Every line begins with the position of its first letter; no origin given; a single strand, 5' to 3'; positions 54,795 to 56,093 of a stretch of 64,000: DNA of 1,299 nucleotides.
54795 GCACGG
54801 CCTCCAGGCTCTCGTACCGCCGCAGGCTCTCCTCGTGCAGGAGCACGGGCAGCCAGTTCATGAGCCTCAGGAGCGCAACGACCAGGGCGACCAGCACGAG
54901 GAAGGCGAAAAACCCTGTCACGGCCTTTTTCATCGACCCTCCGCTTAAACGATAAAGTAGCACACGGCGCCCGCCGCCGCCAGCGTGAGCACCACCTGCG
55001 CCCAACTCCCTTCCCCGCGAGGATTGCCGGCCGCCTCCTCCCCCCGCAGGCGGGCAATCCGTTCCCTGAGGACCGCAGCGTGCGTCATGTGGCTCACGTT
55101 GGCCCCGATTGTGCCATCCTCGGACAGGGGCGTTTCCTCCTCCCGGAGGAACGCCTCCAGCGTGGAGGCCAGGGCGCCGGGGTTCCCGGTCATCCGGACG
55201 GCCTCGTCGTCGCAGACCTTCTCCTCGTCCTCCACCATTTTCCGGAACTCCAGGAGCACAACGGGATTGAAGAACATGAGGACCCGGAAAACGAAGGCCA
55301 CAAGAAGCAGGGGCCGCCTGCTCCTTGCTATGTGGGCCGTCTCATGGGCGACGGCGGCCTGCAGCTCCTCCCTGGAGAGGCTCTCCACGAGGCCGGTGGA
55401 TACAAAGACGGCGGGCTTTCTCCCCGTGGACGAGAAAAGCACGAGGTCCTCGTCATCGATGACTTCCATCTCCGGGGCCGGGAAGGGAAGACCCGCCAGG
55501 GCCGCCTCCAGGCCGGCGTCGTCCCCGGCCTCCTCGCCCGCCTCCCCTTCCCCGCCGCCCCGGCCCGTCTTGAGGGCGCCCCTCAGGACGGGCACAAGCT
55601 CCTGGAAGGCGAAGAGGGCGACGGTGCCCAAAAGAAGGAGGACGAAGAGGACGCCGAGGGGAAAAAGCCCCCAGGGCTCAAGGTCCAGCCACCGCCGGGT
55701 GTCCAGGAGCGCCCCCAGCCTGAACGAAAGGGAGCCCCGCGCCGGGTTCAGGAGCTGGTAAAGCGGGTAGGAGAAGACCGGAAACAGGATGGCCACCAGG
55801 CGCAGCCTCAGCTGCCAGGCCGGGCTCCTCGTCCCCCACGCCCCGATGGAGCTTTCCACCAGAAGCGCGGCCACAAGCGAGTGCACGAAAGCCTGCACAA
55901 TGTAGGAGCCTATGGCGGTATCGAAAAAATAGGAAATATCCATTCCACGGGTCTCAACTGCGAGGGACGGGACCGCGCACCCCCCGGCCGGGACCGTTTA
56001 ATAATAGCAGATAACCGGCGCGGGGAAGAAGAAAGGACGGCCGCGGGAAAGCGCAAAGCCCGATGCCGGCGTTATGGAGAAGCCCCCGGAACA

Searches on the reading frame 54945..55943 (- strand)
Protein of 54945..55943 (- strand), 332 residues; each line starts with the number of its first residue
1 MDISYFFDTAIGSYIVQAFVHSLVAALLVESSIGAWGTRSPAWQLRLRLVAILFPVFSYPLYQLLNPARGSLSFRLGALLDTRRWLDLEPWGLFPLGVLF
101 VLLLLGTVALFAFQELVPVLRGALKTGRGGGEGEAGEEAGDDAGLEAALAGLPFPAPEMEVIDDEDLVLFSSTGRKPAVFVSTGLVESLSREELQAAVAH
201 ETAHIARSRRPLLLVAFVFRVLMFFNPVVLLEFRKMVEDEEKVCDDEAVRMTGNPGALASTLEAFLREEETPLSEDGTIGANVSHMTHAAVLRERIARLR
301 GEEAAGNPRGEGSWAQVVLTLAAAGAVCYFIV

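Call 31: search_protein_families(library=pfam, proteins=[window:54945-55943:-], max_evalue=0.00001)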
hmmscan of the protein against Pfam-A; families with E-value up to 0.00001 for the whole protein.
window:54945-55943:- (332 aa): 2 families
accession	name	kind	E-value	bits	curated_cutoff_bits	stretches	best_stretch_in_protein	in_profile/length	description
PF05569.17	Peptidase_M56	-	2.6e-14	53.6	31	1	176-251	175-250/296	BlaR1 peptidase M56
PF01435.24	Peptidase_M48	-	2.7e-07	31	20.3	1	147-227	15-99/186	Peptidase family M48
